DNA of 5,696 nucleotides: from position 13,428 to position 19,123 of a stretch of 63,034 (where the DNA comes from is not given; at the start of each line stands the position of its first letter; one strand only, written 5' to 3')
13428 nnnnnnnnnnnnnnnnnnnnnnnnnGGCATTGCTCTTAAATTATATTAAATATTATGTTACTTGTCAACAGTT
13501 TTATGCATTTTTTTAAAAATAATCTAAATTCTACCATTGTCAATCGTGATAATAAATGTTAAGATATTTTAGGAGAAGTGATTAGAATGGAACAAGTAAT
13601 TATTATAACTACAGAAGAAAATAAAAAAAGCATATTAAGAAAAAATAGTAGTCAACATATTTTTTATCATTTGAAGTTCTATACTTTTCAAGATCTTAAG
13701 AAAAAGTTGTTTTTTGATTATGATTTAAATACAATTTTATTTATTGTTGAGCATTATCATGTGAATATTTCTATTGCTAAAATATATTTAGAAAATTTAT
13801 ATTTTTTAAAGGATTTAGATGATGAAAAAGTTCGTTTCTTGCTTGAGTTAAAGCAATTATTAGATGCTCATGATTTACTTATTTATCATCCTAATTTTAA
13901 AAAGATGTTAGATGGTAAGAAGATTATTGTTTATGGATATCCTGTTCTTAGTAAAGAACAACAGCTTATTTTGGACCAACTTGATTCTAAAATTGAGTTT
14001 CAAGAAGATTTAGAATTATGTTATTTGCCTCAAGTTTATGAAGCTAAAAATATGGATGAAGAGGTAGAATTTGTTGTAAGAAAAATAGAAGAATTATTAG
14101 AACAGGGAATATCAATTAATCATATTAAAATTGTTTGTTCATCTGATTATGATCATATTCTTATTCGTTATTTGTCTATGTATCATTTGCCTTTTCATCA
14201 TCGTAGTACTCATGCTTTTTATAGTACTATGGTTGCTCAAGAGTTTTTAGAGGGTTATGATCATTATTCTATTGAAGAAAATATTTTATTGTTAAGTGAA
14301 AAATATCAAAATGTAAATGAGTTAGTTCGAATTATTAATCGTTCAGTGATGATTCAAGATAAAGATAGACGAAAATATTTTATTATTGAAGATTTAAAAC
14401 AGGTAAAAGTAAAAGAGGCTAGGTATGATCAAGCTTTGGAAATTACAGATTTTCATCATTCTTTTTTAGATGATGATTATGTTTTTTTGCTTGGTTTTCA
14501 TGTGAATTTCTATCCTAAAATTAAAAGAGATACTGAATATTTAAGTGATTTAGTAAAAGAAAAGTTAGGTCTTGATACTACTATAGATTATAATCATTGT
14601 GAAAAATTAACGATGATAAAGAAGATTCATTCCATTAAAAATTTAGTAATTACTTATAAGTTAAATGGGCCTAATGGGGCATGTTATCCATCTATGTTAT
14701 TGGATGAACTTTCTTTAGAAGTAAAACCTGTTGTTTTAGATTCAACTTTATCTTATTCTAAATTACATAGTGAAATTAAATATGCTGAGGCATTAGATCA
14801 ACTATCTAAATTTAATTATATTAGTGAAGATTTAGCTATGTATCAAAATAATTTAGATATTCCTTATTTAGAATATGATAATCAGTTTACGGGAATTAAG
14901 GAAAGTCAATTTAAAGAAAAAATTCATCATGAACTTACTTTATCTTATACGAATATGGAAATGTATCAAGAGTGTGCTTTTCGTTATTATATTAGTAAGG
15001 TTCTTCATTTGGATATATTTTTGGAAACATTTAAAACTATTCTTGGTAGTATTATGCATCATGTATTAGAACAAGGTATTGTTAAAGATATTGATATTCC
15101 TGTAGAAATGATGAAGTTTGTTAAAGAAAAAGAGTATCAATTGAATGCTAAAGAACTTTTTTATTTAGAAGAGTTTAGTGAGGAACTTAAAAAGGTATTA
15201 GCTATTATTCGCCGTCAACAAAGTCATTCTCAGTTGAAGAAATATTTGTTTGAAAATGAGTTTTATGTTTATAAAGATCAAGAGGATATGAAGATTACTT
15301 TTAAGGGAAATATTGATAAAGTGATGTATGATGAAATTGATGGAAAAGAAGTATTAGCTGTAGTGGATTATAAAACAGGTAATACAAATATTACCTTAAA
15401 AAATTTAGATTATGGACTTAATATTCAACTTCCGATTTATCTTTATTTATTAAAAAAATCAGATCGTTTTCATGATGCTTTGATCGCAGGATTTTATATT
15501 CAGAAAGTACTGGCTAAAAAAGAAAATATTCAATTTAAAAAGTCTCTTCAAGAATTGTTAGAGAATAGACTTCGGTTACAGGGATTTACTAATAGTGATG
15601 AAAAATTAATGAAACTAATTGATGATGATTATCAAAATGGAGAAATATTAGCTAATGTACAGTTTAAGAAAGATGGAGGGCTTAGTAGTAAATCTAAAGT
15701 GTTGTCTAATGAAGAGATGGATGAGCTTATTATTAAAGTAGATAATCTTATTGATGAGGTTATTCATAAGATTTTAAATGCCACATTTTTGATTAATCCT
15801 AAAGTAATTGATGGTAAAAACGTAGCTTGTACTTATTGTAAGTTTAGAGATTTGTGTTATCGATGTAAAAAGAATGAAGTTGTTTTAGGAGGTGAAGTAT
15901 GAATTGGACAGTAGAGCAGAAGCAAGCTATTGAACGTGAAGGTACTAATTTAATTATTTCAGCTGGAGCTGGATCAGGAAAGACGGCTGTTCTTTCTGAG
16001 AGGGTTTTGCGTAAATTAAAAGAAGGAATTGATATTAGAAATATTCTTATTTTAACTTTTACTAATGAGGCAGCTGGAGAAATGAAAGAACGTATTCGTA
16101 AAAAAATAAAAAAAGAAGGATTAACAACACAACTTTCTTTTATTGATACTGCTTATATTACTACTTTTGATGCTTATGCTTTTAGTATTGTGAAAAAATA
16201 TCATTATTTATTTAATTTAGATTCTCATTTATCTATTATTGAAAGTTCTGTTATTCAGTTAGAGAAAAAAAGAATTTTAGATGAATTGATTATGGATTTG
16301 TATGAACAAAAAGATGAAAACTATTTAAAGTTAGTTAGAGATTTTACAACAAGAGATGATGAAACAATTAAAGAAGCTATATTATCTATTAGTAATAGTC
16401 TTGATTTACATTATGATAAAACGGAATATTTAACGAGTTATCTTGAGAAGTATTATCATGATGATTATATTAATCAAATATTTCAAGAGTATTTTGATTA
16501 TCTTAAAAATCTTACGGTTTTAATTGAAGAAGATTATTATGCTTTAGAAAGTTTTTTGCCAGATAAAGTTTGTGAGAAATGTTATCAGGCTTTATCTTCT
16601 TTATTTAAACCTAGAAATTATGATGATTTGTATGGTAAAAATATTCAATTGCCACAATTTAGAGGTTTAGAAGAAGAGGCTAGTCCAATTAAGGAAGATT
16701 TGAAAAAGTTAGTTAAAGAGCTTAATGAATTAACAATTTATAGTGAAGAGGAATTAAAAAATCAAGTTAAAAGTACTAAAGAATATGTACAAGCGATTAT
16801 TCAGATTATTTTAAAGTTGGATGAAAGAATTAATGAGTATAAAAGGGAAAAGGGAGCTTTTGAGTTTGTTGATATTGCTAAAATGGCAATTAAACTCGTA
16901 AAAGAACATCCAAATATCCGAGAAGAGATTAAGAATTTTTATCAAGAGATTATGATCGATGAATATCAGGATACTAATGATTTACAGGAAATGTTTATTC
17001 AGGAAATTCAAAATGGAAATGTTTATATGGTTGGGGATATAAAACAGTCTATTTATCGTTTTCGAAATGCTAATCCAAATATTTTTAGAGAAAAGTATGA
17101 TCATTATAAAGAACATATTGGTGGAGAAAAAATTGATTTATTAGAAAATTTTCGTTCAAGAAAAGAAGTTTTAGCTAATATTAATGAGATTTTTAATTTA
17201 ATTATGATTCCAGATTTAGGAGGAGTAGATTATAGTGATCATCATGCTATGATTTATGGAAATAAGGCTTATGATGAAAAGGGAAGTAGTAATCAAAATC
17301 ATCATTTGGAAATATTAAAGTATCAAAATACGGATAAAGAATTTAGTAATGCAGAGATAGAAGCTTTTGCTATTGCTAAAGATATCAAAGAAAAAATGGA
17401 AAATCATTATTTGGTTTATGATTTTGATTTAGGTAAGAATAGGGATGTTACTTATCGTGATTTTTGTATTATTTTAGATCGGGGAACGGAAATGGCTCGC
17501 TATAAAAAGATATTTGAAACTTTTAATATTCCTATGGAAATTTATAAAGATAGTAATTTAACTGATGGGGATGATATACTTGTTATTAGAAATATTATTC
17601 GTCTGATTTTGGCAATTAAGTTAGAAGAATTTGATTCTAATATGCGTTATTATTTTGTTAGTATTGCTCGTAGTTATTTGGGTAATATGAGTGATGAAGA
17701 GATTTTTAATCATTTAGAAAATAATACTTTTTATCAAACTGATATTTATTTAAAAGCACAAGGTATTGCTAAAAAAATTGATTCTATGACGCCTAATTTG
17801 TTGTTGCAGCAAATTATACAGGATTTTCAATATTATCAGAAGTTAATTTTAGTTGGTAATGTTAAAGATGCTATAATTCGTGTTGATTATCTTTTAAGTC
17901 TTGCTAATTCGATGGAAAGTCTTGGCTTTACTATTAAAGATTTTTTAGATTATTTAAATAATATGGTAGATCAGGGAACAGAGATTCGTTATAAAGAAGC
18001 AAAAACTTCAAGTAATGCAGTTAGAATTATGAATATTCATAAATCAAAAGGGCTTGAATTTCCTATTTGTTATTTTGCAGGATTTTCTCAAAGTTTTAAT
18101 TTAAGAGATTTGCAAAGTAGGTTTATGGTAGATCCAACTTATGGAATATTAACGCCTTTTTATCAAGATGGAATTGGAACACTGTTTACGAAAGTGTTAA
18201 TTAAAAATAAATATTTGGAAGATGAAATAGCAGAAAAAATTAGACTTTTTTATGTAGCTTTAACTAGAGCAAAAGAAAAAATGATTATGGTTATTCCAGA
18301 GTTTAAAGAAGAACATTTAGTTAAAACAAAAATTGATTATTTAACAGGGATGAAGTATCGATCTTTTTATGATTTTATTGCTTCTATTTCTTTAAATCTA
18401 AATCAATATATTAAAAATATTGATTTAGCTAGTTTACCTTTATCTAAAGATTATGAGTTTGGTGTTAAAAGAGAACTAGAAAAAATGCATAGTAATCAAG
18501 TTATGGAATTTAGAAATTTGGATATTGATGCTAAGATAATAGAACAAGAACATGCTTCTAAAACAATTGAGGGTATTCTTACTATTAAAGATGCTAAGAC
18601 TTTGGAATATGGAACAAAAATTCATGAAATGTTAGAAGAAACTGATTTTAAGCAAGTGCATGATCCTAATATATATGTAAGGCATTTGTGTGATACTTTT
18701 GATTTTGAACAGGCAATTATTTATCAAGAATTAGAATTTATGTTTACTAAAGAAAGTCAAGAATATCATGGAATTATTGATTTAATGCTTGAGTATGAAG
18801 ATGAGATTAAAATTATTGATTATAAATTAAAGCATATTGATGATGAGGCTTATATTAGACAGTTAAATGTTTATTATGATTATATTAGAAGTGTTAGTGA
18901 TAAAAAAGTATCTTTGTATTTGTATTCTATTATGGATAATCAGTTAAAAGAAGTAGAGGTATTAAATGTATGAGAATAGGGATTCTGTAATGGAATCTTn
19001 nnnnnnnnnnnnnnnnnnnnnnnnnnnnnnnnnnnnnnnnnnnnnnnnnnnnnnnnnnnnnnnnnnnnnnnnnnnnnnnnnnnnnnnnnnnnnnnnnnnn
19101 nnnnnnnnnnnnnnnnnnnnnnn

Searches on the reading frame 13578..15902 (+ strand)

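Call 55: search_protein_families(library=pfam, proteins=[window:13578-15902:+])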
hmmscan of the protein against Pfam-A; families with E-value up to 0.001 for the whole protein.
window:13578-15902:+ (774 aa): 2 families
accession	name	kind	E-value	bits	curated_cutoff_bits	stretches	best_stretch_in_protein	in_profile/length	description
PF12705.13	PDDEXK_1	-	2.3e-23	83.8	22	1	454-760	1-246/247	PD-(D/E)XK nuclease superfamily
PF13361.12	UvrD_C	-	0.00051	20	25.6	1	150-217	41-109/350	UvrD-like helicase C-terminal domain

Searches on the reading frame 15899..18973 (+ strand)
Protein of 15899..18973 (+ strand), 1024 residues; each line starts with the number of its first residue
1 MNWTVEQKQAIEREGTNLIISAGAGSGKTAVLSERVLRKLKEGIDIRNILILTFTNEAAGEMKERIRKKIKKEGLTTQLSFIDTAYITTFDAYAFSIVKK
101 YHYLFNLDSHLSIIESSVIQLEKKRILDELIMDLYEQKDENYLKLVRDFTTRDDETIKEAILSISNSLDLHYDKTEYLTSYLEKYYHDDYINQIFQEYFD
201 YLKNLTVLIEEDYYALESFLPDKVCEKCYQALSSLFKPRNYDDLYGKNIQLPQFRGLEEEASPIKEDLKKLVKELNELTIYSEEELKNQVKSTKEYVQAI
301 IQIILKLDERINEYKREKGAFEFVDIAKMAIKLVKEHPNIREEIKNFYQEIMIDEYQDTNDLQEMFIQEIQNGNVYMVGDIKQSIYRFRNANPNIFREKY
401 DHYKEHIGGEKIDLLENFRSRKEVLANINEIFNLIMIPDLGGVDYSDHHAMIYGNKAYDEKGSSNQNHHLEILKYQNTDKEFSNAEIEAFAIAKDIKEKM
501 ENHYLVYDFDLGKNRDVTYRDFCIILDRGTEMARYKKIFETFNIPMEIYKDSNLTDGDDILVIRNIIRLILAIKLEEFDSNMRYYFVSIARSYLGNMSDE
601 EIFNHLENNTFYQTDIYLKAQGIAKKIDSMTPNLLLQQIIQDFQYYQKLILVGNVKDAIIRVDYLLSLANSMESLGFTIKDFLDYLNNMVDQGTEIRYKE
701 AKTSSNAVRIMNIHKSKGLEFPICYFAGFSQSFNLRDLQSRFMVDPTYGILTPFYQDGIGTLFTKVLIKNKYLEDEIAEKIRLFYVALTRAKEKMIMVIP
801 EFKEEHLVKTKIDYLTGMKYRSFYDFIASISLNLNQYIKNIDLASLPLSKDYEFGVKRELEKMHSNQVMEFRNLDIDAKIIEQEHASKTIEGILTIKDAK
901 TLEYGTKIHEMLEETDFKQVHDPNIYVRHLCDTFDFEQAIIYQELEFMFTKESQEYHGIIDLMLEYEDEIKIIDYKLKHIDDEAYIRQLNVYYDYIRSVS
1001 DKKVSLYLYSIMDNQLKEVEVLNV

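Call 55: search_protein_families(library=pfam, proteins=[window:15899-18973:+])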
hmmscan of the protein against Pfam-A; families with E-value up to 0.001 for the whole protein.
window:15899-18973:+ (1024 aa): 6 families
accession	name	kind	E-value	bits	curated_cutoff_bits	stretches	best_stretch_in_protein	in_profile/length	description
PF00580.27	UvrD-helicase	-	4.3e-55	187.7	23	1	3-403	1-270/271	UvrD/REP helicase N-terminal domain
PF13245.12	AAA_19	-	1.6e-17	64.4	25.1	2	7-120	1-103/134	AAA domain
PF13361.12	UvrD_C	-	1.6e-15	57.8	25.6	1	412-798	1-346/350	UvrD-like helicase C-terminal domain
PF13538.12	UvrD_C_2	-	1.4e-08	34.9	27.4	0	776-798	30-52/52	UvrD-like helicase C-terminal domain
PF01443.25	Viral_helicase1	-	4.1e-05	24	21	0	348-404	60-119/228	Viral superfamily 1 RNA helicase core domain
PF00270.35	DEAD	-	5.1e-05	23.5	26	1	7-81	4-79/167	DEAD/DEAH box helicase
